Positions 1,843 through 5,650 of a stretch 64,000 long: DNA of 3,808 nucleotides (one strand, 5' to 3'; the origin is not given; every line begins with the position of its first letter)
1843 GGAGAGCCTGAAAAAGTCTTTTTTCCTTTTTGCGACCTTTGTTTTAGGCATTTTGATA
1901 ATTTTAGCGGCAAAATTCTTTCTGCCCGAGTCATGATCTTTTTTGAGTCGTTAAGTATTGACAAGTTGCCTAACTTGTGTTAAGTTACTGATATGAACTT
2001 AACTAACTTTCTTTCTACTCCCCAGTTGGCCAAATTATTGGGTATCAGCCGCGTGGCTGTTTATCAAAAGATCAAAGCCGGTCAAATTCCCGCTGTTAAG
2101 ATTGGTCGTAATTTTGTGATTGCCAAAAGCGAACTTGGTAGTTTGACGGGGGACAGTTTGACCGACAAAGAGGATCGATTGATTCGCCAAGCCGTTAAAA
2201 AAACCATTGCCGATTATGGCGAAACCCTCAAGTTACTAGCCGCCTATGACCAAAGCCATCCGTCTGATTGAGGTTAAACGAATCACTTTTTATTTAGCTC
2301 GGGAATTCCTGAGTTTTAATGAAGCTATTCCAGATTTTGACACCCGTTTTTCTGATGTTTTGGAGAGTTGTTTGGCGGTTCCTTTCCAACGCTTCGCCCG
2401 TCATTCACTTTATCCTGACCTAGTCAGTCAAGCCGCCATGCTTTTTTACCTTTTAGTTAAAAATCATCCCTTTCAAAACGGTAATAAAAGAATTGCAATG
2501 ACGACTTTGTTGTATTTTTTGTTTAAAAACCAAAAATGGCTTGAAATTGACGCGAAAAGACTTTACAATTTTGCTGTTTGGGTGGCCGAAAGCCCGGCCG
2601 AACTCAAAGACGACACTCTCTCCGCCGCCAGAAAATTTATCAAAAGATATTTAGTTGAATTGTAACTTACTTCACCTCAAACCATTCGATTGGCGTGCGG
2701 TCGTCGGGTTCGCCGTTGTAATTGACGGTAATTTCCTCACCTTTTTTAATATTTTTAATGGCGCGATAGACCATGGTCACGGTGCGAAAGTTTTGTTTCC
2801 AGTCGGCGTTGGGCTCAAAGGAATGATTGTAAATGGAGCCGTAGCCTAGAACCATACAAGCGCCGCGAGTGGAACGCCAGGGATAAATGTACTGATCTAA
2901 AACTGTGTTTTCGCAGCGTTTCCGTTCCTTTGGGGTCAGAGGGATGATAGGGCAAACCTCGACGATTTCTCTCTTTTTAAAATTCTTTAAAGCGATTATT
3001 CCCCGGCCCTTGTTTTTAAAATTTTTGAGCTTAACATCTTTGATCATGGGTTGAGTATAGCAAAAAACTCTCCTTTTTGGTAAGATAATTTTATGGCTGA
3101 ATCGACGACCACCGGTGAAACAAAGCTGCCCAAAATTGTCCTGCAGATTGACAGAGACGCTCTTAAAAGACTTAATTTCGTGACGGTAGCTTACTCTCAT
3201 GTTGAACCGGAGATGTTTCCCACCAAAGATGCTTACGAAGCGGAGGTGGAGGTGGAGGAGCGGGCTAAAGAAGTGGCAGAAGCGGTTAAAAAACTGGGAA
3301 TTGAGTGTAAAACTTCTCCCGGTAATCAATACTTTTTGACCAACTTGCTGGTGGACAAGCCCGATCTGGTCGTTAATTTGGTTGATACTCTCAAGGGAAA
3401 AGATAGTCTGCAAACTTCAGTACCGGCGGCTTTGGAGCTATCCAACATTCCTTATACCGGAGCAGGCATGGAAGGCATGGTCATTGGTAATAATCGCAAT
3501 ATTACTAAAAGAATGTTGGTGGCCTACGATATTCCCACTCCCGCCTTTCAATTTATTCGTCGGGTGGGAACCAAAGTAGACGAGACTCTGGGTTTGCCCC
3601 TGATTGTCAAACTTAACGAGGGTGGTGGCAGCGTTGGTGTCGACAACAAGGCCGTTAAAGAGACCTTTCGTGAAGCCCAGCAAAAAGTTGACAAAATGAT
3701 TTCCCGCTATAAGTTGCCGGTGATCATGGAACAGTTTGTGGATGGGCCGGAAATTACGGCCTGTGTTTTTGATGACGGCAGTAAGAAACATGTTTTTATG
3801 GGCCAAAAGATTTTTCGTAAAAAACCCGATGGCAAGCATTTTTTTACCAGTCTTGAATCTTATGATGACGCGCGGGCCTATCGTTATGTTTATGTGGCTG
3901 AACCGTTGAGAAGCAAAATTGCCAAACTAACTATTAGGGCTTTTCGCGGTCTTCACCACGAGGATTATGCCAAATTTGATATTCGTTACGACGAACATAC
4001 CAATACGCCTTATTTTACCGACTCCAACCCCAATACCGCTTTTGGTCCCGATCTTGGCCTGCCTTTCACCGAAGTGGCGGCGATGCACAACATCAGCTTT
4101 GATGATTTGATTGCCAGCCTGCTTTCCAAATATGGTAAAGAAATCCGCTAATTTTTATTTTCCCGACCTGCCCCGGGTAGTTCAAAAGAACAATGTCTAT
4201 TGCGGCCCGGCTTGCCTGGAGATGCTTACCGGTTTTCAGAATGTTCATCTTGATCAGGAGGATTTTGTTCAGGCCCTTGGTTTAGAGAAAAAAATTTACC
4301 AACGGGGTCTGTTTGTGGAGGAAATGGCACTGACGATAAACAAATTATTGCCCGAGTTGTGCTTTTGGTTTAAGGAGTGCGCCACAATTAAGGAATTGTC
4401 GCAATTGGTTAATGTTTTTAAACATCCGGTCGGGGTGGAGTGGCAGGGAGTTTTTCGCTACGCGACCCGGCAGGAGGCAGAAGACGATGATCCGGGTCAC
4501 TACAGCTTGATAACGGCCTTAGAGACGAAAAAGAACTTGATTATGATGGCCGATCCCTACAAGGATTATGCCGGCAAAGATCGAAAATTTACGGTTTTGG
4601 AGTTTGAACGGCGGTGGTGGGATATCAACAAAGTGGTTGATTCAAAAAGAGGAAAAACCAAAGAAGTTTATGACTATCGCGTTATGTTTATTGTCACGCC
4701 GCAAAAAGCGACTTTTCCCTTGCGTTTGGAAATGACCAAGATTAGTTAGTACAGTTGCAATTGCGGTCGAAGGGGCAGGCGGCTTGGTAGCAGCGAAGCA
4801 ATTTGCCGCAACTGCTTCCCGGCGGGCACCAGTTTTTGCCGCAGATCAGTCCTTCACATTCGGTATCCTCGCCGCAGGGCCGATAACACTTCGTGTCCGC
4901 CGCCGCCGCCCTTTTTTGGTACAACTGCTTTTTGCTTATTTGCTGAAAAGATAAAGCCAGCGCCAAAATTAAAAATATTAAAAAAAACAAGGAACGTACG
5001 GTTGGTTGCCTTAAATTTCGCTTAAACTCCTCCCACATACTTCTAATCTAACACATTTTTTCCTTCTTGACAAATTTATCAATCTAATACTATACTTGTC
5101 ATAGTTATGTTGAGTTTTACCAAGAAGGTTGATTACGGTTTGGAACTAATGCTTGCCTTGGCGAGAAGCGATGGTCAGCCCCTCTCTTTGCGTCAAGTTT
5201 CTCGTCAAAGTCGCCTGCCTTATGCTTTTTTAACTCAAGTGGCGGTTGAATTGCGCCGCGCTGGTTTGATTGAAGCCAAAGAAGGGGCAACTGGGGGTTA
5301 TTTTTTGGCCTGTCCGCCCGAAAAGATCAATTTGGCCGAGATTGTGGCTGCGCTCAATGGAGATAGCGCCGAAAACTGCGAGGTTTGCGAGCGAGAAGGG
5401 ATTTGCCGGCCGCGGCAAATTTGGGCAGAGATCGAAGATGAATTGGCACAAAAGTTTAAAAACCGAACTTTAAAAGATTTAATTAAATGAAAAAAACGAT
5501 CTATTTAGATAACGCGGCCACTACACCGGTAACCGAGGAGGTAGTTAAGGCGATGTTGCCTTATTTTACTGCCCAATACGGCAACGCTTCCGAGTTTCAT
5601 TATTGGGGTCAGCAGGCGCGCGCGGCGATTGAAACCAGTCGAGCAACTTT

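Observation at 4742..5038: Disulfide-rich (10 Cys) small exported protein with a knottin/defensin-like cysteine spacing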

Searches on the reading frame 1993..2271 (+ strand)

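Call 3: search_protein_families(library=pfam, proteins=[window:1993-2271:+], max_evalue=1)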
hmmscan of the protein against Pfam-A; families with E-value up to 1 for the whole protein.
window:1993-2271:+ (92 aa): 18 families
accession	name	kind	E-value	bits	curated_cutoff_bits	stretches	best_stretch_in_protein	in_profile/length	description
PF12728.13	HTH_17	-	5.1e-11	43.1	27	1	6-48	1-43/51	Helix-turn-helix domain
PF08279.18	HTH_11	-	0.00046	20.5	25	1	4-29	13-38/55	HTH domain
PF02954.25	HTH_8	-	0.00059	20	22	1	11-29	23-41/42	Bacterial regulatory protein, Fis family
PF04967.18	HTH_10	-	0.0061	16.8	23.1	1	10-28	27-45/53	HTH DNA binding domain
PF14549.12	P22_Cro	-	0.0063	16.7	30.2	1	10-34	13-35/60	DNA-binding transcriptional regulator Cro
PF15943.11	YdaS_toxin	-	0.0069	16.6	30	1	9-34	11-37/65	Bacterial toxin YdaS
PF13309.12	HTH_22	-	0.011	16.2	29.6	1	8-27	43-62/63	HTH domain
PF05930.18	Phage_AlpA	-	0.013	15.8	21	1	6-40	3-38/51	Prophage CP4-57 regulatory protein (AlpA)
PF10743.14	Phage_Cox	-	0.027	14.7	27.5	1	4-37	9-42/87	Regulatory phage protein cox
PF21531.3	Rv2175c_wHTH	-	0.029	14.8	27.1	1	6-43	15-52/57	DNA-binding protein Rv2175c, wHTH domain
PF18024.7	HTH_50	-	0.029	14.5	27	1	3-29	20-46/50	Helix-turn-helix domain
PF15639.11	Tox-MPTase3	-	0.055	14.1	25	1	12-60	30-76/131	Metallopeptidase toxin 3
PF13384.12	HTH_23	-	0.074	13.4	24.6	1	7-25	18-36/50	Homeodomain-like domain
PF04297.20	UPF0122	-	0.11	13.2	22.7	0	7-29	34-56/101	Putative helix-turn-helix protein, YlxM / p13 like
PF02796.21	HTH_7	-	0.11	13.1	23.8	1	11-28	26-43/45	Helix-turn-helix domain of resolvase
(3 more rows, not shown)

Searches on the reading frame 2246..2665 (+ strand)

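Call 3: search_protein_families(library=pfam, proteins=[window:2246-2665:+], max_evalue=1)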
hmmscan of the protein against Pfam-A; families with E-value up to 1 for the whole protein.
window:2246-2665:+ (139 aa): 1 family
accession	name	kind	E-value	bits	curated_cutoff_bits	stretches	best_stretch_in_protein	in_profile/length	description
PF02661.23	Fic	-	6.9e-12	46.5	24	1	31-92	23-93/93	Fic/DOC family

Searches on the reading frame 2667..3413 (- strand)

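Call 3: search_protein_families(library=pfam, proteins=[window:2667-3413:-], max_evalue=1)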
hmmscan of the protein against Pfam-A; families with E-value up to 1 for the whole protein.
window:2667-3413:- (248 aa): 1 family
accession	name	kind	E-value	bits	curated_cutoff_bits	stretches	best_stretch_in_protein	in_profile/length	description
PF00856.33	SET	-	1.3e-16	61.3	22.4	1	136-233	1-105/105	SET domain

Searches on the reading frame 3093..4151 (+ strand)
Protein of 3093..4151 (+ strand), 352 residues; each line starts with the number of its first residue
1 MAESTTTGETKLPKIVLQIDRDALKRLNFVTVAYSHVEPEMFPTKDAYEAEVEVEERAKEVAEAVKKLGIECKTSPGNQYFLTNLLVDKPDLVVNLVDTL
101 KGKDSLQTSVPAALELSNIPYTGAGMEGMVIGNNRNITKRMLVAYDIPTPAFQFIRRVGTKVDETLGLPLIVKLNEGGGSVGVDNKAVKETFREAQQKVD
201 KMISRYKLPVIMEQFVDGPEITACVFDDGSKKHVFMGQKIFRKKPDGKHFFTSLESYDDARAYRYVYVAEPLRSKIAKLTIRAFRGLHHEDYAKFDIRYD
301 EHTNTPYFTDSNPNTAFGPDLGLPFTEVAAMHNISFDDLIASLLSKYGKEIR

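Call 3: search_protein_families(library=pfam, proteins=[window:3093-4151:+], max_evalue=1)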
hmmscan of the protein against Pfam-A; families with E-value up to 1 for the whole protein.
window:3093-4151:+ (352 aa): 3 families
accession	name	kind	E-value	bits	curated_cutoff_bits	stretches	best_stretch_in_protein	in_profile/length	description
PF07478.18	Dala_Dala_lig_C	-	1.1e-15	58.2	24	1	155-344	15-203/204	D-ala D-ala ligase C-terminus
PF01071.24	GARS_A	-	0.0025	18.1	27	1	136-236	4-109/194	Phosphoribosylglycinamide synthetase, ATP-grasp (A) domain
PF13535.11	ATP-grasp_4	-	0.025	14.6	27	1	167-235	2-80/160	ATP-grasp domain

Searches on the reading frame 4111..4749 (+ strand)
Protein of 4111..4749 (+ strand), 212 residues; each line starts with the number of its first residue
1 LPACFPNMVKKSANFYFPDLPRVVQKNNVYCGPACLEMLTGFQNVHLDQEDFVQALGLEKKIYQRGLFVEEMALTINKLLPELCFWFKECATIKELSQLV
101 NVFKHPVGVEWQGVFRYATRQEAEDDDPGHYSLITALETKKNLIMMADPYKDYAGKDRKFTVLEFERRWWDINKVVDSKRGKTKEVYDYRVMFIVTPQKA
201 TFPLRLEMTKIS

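Call 3: search_protein_families(library=pfam, proteins=[window:4111-4749:+], max_evalue=1)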
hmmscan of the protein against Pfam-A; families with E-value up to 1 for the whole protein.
window:4111-4749:+ (212 aa): 4 families
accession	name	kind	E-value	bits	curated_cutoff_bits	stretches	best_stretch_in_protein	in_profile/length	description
PF13529.12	Peptidase_C39_2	-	1.9e-05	25.7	24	1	19-150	2-143/143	Peptidase_C39 like family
PF03412.21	Peptidase_C39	-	5.4e-05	23.5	22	1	22-60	4-42/133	Peptidase C39 family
PF05023.20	Phytochelatin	-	0.021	14.5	24.9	1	24-149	43-178/210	Phytochelatin synthase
PF09778.15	Guanylate_cyc_2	-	0.071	12.9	28.1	0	122-164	155-197/212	Guanylylate cyclase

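Call 4: search_protein_families(library=ncbifam, proteins=[window:4111-4749:+], max_evalue=1)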
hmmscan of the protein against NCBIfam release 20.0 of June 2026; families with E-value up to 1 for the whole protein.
window:4111-4749:+ (212 aa): 1 family
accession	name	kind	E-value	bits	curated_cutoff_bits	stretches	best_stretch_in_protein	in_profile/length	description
NF053843.1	NcldAssocNapAMycb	equivalog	0.13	12.2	160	1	155-185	33-60/113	nucleoid-associated protein NapA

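Call 51: find_homologous_proteins(query=window:4111-4749:+, max_evalue=0.00001)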
Query window:4111-4749:+ (212 aa): 126 proteins with E <= 0.00001 among 157 candidates; the best 120 are listed.
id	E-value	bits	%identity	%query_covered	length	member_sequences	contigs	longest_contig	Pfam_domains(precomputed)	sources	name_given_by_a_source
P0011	7.4e-137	472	100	97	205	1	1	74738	PF13529.14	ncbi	ncbi:MAG: C39 family peptidase [Candidatus Shapirobacteria bacterium]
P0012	1.6e-103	363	77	97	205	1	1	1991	PF13529.14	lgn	-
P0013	1.5e-74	268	73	76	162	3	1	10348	PF13529.14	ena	-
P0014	2.3e-70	255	56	96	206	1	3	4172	PF13529.14,PF03412.22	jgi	jgi:ABC-type bacteriocin/lantibiotic exporter with double-glycine peptidase domain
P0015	4.7e-69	250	54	96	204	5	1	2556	PF13529.14,PF03412.22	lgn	-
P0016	1.1e-67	246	53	96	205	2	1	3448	PF13529.14,PF03412.22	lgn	-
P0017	3.4e-67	244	54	96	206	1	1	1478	PF13529.14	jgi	jgi:hypothetical protein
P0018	1.9e-66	242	53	94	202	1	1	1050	PF13529.14,PF03412.22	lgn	-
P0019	4.0e-66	241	55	94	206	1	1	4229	PF13529.14,PF03412.22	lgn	-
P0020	1.6e-65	239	51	96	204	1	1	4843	PF13529.14,PF03412.22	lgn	-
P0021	3.1e-65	238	53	94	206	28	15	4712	PF13529.14,PF03412.22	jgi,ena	-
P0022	8.5e-65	236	55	91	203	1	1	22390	PF13529.14,PF03412.22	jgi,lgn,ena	-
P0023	9.3e-64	233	52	96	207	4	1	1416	PF13529.14,PF03412.22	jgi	-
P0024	5.6e-63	230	47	99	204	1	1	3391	PF13529.14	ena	-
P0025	7.5e-63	230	52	88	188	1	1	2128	PF13529.14,PF03412.22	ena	-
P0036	3.0e-60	221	50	92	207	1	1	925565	PF13529.14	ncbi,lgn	-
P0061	1.0e-54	203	46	89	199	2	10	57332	PF13529.14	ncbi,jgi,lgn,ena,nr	ncbi:MAG: hypothetical protein UX04_C0005G0043 [Microgenomates group bacterium GW2011_GWF2_45_18]|nr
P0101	9.1e-48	181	44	90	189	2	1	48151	PF13529.14,PF03412.22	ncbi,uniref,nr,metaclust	ncbi:hypothetical protein A2160_01550 [Candidatus Beckwithbacteria bacterium RBG_13_42_9]|uniref:Pep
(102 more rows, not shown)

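Call 52: find_encoding_contigs(protein=P0036, flank=4000, max_places=1)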
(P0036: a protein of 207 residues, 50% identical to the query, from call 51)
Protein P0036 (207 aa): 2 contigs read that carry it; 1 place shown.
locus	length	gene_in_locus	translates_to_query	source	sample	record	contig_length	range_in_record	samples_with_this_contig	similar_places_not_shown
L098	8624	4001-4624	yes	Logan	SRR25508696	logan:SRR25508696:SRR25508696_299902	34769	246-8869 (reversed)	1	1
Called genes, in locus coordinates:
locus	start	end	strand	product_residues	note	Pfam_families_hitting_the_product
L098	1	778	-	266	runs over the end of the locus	PF09992:NAGPA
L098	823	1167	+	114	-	-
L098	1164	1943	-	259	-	PF01061:ABC2_membrane, PF12679:ABC2_membrane_2, PF12730:ABC2_membrane_4 (weak), PF12698:ABC2_membrane_3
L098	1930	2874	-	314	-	PF13175:AAA_15 (faint), PF00005:ABC_tran, PF13304:AAA_21 (weak)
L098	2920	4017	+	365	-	PF07478:Dala_Dala_lig_C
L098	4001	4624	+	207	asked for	PF13529:Peptidase_C39_2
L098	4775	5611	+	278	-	PF12705:PDDEXK_1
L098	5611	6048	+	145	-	-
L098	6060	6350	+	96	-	PF00076:RRM_1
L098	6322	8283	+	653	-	PF09826:Beta_propel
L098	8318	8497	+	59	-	-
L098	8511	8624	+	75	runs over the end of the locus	-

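Call 53: find_encoding_contigs(protein=P0061, flank=4000, max_places=1)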
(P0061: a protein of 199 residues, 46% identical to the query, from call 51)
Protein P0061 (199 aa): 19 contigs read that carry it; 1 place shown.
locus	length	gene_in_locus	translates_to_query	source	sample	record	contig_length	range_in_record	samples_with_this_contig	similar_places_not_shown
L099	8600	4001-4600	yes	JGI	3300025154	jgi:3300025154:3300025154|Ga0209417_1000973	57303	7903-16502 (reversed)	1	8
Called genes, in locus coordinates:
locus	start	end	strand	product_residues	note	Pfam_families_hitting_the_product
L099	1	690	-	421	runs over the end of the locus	PF05221:AdoHcyase, PF00670:AdoHcyase_NAD, PF02826:2-Hacid_dh_C, PF07991:KARI_N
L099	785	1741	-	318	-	-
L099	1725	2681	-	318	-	PF00294:PfkB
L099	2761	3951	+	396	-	PF07478:Dala_Dala_lig_C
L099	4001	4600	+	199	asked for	PF13529:Peptidase_C39_2 (weak)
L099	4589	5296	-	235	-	PF00834:Ribul_P_3_epim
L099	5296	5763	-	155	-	PF02502:LacAB_rpiB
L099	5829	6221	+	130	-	-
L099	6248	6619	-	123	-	PF01883:FeS_assembly_P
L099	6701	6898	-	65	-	-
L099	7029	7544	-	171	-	-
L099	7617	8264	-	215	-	PF13462:Thioredoxin_4, PF01323:DSBA (weak)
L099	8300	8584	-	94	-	PF13459:Fer4_15 (weak), PF13370:Fer4_13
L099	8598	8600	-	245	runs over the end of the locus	PF08030:NAD_binding_6 (faint), PF00970:FAD_binding_6, PF00175:NAD_binding_1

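Call 54: find_encoding_contigs(protein=P0101, flank=4000, max_places=1)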
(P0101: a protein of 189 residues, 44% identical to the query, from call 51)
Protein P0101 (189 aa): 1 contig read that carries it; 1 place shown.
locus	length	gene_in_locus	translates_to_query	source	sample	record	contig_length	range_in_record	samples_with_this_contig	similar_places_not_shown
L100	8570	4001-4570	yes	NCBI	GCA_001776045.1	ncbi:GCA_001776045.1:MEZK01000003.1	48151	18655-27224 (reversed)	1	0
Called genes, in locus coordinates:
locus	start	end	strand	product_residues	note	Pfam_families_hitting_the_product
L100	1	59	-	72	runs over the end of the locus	PF03840:SecG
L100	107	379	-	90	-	PF01541:GIY-YIG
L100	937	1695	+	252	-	PF03372:Exo_endo_phos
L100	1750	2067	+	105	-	-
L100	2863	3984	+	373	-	PF07478:Dala_Dala_lig_C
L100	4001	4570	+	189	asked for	PF03412:Peptidase_C39 (faint), PF13529:Peptidase_C39_2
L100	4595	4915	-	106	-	-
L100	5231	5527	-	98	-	-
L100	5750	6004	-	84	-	PF01541:GIY-YIG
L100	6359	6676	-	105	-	-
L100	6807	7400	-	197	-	PF02353:CMAS (weak), PF08241:Methyltransf_11, PF08242:Methyltransf_12, PF13489:Methyltransf_23, PF13649:Methyltransf_25, PF13847:Methyltransf_31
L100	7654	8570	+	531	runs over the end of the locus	PF04055:Radical_SAM, PF16199:Radical_SAM_C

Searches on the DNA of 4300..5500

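Call 66: search_rna_families(source=window, start=4300, end=5500, threshold=evalue, max_evalue=1)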
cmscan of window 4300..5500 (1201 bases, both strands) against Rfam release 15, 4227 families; matches with E-value up to 1: 0.
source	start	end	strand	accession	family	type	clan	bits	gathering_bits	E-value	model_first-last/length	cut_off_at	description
